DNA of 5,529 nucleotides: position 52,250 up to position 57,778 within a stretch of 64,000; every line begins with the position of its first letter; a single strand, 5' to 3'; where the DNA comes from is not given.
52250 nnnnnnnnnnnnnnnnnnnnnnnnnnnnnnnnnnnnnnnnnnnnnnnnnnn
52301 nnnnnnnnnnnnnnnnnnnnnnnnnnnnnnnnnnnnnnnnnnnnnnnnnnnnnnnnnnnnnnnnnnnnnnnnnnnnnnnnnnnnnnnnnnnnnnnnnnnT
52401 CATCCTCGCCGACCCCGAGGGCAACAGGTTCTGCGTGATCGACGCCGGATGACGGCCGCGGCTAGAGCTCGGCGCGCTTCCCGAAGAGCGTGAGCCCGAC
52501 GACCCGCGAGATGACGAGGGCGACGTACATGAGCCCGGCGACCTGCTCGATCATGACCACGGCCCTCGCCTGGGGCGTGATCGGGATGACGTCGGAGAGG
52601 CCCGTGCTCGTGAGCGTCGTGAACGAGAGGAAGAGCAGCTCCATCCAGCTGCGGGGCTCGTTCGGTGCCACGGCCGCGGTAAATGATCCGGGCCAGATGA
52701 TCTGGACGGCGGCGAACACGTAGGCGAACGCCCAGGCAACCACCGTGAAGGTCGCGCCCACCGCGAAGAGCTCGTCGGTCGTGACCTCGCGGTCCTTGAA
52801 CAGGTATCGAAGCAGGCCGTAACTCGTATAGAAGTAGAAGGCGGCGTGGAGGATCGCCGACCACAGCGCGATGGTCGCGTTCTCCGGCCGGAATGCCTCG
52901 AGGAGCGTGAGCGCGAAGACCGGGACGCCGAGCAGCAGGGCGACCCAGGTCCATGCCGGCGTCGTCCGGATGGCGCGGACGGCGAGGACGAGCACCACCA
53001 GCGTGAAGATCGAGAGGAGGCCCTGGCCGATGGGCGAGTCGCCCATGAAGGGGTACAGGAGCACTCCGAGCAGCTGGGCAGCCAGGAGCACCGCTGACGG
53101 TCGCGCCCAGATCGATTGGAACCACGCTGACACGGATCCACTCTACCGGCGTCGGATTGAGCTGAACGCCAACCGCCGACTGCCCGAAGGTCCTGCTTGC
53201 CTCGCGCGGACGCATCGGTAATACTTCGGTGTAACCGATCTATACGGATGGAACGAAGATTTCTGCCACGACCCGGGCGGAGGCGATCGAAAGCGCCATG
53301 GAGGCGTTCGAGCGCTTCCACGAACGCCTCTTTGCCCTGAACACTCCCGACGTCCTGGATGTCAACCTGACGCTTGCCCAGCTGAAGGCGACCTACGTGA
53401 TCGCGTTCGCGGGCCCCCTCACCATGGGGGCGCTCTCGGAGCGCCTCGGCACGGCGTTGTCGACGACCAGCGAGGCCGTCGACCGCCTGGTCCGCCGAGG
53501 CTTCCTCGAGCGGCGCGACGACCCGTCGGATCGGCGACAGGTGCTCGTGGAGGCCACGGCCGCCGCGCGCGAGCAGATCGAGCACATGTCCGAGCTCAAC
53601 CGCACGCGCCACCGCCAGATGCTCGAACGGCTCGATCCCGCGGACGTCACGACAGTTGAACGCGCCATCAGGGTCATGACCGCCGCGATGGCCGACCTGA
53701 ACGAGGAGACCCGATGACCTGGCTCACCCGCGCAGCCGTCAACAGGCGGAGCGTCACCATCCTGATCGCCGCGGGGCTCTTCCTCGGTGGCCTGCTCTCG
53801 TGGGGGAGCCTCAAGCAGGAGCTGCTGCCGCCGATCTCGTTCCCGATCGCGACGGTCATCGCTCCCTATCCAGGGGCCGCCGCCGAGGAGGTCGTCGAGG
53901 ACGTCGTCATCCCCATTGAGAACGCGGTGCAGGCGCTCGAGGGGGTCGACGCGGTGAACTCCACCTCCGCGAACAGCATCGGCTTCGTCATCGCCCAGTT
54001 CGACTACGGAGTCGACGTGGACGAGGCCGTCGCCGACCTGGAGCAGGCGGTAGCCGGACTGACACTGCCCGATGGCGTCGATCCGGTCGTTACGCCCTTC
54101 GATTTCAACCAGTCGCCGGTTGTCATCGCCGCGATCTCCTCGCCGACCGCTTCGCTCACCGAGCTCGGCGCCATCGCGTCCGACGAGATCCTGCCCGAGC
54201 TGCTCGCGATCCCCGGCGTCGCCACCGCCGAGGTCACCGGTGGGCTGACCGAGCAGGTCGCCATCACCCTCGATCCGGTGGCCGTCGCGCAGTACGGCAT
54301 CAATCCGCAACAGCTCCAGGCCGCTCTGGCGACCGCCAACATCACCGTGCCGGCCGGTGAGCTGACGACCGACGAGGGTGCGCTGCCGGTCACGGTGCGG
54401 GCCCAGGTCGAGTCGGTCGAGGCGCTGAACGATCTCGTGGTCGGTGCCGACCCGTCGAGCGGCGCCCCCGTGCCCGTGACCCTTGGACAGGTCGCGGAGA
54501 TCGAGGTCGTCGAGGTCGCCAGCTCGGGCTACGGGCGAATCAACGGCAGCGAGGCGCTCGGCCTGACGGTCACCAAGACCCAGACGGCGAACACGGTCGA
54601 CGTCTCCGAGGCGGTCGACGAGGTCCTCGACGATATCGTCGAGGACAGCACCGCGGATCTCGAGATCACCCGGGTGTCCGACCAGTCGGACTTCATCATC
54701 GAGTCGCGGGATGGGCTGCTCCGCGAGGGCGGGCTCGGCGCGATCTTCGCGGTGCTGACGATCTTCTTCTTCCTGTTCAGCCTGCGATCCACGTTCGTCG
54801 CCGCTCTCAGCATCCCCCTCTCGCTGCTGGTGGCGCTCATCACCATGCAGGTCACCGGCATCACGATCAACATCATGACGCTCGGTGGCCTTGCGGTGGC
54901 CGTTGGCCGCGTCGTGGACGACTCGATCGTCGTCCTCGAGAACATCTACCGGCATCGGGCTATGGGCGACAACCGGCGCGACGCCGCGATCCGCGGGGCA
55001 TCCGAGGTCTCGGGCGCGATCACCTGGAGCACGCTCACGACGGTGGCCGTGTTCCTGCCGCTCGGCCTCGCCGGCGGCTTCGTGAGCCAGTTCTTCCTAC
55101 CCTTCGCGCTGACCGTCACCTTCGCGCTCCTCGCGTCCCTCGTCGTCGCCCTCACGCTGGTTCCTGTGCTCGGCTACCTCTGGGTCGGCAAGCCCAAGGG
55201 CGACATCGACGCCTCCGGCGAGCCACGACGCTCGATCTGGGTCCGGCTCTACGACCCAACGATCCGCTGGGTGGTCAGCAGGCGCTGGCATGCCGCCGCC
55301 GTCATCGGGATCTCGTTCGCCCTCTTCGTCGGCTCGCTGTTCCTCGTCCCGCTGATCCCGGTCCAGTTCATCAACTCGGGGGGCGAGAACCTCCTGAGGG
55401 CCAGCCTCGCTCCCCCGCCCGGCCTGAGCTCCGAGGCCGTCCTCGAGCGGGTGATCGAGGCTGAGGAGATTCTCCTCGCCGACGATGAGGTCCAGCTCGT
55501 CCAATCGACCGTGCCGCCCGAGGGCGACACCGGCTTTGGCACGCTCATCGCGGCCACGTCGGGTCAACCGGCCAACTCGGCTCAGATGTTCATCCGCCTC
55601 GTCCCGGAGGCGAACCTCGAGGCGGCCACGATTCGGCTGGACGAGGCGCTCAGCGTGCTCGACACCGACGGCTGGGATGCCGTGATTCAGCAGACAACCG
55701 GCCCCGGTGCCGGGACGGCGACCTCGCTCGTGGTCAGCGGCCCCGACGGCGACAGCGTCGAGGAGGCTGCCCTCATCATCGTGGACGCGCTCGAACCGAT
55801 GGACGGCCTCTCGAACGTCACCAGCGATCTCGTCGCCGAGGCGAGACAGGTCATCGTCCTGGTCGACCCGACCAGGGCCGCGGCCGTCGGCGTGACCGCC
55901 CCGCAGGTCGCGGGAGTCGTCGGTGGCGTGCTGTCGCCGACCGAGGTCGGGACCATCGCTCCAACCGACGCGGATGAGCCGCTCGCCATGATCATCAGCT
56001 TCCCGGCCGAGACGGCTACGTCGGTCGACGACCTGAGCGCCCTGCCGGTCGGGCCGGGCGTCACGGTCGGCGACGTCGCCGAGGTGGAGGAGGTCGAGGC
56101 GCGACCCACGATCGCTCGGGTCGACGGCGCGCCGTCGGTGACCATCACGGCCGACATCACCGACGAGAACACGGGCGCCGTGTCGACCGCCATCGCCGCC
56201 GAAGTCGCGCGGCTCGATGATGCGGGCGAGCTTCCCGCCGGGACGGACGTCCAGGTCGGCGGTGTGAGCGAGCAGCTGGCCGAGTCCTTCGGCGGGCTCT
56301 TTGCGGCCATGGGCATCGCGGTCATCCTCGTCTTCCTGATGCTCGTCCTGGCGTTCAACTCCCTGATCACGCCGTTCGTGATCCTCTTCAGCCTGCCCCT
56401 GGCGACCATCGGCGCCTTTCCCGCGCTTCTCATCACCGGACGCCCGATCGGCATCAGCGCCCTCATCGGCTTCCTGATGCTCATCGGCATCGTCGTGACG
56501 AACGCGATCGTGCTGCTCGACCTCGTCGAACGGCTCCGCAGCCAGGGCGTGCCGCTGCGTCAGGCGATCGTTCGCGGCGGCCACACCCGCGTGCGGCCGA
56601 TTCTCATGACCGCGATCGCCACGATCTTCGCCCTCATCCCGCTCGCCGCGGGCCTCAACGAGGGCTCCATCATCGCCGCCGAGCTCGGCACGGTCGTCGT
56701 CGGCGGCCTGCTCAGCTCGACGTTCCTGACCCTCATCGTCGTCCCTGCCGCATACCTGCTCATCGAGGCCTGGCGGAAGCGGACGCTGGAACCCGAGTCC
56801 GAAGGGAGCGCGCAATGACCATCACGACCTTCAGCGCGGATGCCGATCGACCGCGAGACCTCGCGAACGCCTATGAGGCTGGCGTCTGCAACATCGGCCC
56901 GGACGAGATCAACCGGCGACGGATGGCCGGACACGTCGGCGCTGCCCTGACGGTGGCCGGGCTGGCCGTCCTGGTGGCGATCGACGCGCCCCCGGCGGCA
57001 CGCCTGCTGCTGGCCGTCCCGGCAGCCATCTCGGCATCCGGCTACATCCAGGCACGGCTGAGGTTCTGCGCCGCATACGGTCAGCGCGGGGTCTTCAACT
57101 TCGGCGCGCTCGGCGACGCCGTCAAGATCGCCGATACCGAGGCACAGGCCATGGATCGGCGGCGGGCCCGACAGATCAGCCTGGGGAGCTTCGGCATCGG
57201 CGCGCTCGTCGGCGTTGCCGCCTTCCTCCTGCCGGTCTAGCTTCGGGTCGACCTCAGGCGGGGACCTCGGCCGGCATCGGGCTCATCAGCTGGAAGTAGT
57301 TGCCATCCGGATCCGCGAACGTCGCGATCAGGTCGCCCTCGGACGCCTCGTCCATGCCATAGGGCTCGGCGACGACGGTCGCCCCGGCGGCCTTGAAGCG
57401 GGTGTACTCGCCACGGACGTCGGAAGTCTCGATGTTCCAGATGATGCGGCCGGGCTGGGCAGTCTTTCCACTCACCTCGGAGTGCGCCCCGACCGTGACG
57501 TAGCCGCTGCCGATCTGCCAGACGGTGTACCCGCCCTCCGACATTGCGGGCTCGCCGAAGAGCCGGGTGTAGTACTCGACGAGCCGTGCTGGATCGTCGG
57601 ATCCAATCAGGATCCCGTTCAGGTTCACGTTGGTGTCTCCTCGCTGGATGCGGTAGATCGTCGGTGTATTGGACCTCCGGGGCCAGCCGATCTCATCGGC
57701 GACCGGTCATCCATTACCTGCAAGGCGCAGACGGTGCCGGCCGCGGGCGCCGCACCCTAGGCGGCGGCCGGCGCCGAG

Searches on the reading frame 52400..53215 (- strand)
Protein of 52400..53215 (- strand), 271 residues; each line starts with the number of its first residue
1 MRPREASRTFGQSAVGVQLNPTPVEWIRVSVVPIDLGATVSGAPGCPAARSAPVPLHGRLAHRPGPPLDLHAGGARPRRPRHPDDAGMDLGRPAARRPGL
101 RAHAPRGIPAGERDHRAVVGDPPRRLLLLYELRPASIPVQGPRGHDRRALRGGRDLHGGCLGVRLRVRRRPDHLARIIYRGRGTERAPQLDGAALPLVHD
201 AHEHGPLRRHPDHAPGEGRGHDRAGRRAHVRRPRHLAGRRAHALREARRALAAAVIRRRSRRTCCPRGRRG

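Call 7: search_protein_families(library=pfam, proteins=[window:52400-53215:-])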
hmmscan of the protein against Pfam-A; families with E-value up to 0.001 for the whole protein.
window:52400-53215:- (271 aa): 0 families

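Call 27: search_protein_families(library=pfam, proteins=[window:52462-53133:-], max_evalue=0.01)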
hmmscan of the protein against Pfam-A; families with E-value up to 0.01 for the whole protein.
window:52462-53133:- (223 aa): 1 family
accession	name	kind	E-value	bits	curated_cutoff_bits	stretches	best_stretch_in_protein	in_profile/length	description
PF07885.22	Ion_trans_2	-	1.4e-09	38.1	22.5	1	141-212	16-74/79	Ion channel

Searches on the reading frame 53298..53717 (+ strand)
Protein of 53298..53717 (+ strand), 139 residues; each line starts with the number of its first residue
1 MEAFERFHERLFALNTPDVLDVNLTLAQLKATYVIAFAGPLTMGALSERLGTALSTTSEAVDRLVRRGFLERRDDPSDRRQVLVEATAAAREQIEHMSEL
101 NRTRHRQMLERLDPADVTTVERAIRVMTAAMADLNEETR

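Call 9: search_protein_families(library=pfam, proteins=[window:53298-53717:+], max_evalue=0.01)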
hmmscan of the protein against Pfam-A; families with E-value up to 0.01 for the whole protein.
window:53298-53717:+ (139 aa): 10 families
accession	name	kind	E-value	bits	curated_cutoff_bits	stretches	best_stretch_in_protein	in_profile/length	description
PF01047.28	MarR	-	2.2e-13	50.3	24.6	1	24-82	1-59/59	MarR family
PF12802.13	MarR_2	-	3.6e-12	46.7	27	1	24-81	3-61/61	MarR family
PF13463.12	HTH_27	-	2.1e-08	34.7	22.2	1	41-90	19-68/68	Winged helix DNA-binding domain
PF09339.16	HTH_IclR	-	4.5e-06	26.8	22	1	39-73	17-51/52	IclR helix-turn-helix domain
PF01978.25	TrmB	-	6.2e-05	23.2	25.6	0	35-74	17-56/68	Sugar-specific transcriptional regulator TrmB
PF13412.12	HTH_24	-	0.00012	22.1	21.9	1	39-70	16-47/48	Winged helix-turn-helix DNA-binding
PF13545.12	HTH_Crp_2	-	0.001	19.4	27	1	36-73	18-56/70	Crp-like helix-turn-helix domain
PF25212.1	HVO_A0114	-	0.0044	17.2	27.6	0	14-79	10-75/84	HVO_A0114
PF01325.25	Fe_dep_repress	-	0.0069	17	26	0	42-71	24-53/60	Iron dependent repressor, N-terminal DNA binding domain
PF12840.13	HTH_20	-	0.0099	16.3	27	0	38-73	16-51/51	Helix-turn-helix domain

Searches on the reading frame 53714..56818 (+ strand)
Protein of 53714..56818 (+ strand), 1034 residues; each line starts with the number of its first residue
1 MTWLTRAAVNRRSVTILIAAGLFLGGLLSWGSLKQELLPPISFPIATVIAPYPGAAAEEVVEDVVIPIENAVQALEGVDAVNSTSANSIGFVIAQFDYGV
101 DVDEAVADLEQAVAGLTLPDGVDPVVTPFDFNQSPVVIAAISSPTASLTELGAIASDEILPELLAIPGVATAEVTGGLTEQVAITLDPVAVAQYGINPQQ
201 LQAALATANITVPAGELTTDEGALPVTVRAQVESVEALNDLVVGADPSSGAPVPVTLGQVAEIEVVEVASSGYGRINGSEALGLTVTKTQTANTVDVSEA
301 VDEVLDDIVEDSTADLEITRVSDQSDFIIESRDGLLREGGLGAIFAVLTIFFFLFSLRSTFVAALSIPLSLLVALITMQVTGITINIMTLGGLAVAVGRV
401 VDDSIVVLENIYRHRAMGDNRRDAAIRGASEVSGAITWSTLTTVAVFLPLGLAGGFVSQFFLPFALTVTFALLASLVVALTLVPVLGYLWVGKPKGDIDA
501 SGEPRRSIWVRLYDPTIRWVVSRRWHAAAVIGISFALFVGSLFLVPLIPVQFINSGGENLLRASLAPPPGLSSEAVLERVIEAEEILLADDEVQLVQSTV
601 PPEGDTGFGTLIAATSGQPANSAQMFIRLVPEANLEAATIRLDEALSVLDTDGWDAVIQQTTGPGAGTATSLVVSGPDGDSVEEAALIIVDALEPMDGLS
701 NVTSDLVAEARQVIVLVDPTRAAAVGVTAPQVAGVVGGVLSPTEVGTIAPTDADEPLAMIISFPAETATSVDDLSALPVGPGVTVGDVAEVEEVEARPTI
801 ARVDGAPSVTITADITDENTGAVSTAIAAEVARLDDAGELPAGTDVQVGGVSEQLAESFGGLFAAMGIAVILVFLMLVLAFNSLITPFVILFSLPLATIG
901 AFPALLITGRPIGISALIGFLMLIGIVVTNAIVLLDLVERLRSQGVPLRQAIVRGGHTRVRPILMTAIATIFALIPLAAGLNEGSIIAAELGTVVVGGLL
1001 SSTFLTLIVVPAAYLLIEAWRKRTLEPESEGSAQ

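Call 7: search_protein_families(library=pfam, proteins=[window:53714-56818:+])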
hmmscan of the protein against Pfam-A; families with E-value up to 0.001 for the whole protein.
window:53714-56818:+ (1034 aa): 3 families
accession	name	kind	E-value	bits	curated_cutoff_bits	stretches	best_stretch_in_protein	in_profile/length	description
PF00873.25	ACR_tran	-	5.5e-193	643.9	28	1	6-1017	3-1020/1021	AcrB/AcrD/AcrF family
PF03176.21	MMPL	-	1.9e-08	34.1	20.5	2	343-493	152-304/333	MMPL family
PF02355.23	SecD_SecF_C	-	1.1e-05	25.3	20.5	0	342-483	39-183/189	Protein export membrane protein SecD/SecF, C-terminal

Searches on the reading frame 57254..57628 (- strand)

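Call 50: search_protein_families(library=pfam, proteins=[window:57254-57628:-])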
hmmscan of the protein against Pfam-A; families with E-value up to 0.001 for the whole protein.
window:57254-57628:- (124 aa): 2 families
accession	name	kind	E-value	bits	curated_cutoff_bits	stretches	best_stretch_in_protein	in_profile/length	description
PF18029.7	Glyoxalase_6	-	1.3e-09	39.1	23.6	1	8-114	4-105/106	Glyoxalase-like domain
PF00903.31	Glyoxalase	-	1.5e-07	32.3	20.6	1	4-114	3-121/121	Glyoxalase/Bleomycin resistance protein/Dioxygenase superfamily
